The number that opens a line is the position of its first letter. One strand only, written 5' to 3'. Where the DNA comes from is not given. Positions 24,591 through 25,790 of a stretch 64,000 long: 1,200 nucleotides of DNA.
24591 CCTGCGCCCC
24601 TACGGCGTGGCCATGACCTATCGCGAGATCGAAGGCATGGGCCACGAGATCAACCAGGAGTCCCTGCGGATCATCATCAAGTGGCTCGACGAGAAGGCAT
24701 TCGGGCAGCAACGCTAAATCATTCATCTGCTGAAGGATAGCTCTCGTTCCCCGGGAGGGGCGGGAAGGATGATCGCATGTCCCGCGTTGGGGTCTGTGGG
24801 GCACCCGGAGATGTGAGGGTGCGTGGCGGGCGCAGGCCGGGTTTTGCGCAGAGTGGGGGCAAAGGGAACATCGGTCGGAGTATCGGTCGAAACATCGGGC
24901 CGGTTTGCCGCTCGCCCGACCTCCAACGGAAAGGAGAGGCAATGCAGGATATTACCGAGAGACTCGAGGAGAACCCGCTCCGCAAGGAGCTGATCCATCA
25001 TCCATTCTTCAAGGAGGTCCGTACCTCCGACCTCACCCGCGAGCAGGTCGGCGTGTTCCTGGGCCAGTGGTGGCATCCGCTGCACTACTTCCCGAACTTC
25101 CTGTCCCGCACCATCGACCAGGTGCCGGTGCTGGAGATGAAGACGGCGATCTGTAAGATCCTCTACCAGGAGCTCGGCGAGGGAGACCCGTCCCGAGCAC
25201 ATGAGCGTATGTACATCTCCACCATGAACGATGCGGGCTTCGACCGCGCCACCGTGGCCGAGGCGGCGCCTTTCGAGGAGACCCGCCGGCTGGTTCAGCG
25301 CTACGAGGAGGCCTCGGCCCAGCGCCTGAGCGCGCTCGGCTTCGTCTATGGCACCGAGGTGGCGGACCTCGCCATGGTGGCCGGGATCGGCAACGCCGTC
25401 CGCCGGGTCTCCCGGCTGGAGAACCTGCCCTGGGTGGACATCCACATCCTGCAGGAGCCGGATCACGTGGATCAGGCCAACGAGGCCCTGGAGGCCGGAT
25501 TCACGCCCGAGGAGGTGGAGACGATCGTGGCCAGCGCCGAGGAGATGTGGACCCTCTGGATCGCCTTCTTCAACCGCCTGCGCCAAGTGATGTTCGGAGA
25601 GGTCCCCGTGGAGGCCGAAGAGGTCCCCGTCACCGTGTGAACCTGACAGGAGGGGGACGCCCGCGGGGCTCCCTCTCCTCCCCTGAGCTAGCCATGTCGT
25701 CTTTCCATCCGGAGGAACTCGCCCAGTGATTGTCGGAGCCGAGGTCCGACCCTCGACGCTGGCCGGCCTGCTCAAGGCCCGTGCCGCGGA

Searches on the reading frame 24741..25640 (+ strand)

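Call 59: search_protein_families(library=pfam, proteins=[window:24741-25640:+], max_evalue=0.001)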
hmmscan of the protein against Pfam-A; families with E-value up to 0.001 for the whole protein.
window:24741-25640:+ (299 aa): 2 families
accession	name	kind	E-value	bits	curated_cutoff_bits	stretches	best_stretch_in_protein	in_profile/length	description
PF14518.11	Haem_oxygenas_2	-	1.4e-22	80.8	28.9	1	106-273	3-176/177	Iron-containing redox enzyme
PF03070.21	TENA_THI-4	-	0.00011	22.5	22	1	79-255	6-164/210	TENA/THI-4/PQQC family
